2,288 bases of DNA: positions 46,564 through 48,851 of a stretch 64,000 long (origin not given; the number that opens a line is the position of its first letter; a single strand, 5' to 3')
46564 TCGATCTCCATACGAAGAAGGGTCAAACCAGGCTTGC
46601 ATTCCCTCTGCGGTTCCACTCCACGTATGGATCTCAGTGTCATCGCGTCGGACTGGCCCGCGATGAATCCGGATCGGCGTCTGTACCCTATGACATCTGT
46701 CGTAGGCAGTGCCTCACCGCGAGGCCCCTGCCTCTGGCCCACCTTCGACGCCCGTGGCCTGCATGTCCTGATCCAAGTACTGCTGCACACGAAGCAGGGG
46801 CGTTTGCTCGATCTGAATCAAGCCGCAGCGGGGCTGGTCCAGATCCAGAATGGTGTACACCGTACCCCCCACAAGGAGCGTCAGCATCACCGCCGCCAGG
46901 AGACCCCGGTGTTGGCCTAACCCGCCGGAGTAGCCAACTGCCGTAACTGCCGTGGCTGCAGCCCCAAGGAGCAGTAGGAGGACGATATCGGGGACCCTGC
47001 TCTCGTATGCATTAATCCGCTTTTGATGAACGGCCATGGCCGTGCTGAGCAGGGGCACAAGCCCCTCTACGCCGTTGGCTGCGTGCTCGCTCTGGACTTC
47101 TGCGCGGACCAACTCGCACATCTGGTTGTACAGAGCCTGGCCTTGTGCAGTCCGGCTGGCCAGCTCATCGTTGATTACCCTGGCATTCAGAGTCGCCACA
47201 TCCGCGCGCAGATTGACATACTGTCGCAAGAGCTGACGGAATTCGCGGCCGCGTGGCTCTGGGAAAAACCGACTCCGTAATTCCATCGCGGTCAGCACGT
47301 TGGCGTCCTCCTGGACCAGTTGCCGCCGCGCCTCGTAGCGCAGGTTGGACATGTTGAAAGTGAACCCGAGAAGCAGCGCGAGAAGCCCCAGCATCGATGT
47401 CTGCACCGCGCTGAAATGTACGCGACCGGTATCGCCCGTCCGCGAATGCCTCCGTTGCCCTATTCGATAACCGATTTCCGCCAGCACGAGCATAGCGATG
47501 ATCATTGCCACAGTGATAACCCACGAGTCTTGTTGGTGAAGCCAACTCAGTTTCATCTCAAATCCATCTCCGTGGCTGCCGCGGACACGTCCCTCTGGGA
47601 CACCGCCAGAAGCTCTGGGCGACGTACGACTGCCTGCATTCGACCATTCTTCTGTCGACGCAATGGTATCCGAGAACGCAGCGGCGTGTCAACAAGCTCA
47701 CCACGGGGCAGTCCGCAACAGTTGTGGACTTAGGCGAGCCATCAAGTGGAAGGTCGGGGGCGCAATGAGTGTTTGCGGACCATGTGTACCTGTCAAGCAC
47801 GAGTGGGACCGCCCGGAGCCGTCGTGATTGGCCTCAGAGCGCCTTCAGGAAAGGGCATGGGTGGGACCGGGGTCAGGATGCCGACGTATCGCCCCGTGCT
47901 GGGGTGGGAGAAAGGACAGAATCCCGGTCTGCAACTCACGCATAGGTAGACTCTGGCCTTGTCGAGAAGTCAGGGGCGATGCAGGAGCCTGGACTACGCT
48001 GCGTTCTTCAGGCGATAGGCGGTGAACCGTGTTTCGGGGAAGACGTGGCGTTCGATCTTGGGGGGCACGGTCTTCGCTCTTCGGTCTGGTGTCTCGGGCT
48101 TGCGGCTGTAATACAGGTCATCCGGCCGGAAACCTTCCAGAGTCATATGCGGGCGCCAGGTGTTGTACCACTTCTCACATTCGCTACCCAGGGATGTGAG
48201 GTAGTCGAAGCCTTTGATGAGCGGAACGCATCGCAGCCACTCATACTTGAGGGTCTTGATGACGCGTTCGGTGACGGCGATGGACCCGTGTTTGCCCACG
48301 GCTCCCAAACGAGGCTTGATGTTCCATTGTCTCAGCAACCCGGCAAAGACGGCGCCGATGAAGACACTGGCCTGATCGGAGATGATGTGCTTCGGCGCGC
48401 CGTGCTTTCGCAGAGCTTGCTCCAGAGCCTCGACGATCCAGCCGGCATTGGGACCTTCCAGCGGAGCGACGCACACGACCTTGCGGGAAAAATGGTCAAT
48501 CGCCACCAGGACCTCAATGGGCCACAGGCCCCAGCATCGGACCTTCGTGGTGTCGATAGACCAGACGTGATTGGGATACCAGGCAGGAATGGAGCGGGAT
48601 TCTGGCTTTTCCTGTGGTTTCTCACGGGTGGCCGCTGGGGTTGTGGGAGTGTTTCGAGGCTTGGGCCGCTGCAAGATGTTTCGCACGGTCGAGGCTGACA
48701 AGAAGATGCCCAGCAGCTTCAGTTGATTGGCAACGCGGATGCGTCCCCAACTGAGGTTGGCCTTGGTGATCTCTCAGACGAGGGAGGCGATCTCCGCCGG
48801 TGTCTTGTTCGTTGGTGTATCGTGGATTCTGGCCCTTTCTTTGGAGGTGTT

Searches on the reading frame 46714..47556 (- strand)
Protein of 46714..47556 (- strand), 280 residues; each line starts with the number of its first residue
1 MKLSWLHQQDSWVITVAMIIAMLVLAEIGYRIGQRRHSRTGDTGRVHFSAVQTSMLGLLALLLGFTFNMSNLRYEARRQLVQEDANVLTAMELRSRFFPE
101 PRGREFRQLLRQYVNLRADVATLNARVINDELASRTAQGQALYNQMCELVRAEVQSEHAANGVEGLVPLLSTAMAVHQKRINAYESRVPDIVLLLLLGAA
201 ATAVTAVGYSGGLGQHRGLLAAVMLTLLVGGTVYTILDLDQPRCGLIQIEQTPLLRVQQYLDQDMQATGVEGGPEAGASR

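Call 12: search_protein_families(library=pfam, proteins=[window:46714-47556:-], max_evalue=0.0001)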
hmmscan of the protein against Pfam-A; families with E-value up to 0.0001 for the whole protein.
window:46714-47556:- (280 aa): 1 family
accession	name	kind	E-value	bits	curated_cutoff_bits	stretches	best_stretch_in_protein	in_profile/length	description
PF14023.12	Bestrophin-like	-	4.3e-17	62.9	32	1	49-254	30-232/232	Bestrophin-like domain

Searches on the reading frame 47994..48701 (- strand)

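Call 21: search_protein_families(library=pfam, proteins=[window:47994-48701:-], max_evalue=0.1)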
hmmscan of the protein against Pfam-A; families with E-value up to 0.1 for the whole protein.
window:47994-48701:- (235 aa): 3 families
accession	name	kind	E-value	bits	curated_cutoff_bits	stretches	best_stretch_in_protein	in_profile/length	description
PF00665.32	rve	-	1.2e-15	58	32.6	1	43-137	4-101/102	Integrase core domain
PF13683.12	rve_3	-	4.5e-06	26.8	26.5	1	128-191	3-65/67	Integrase core domain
PF24764.1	rva_4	-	3.4e-05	24.1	26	1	42-112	6-74/194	Integrase core domain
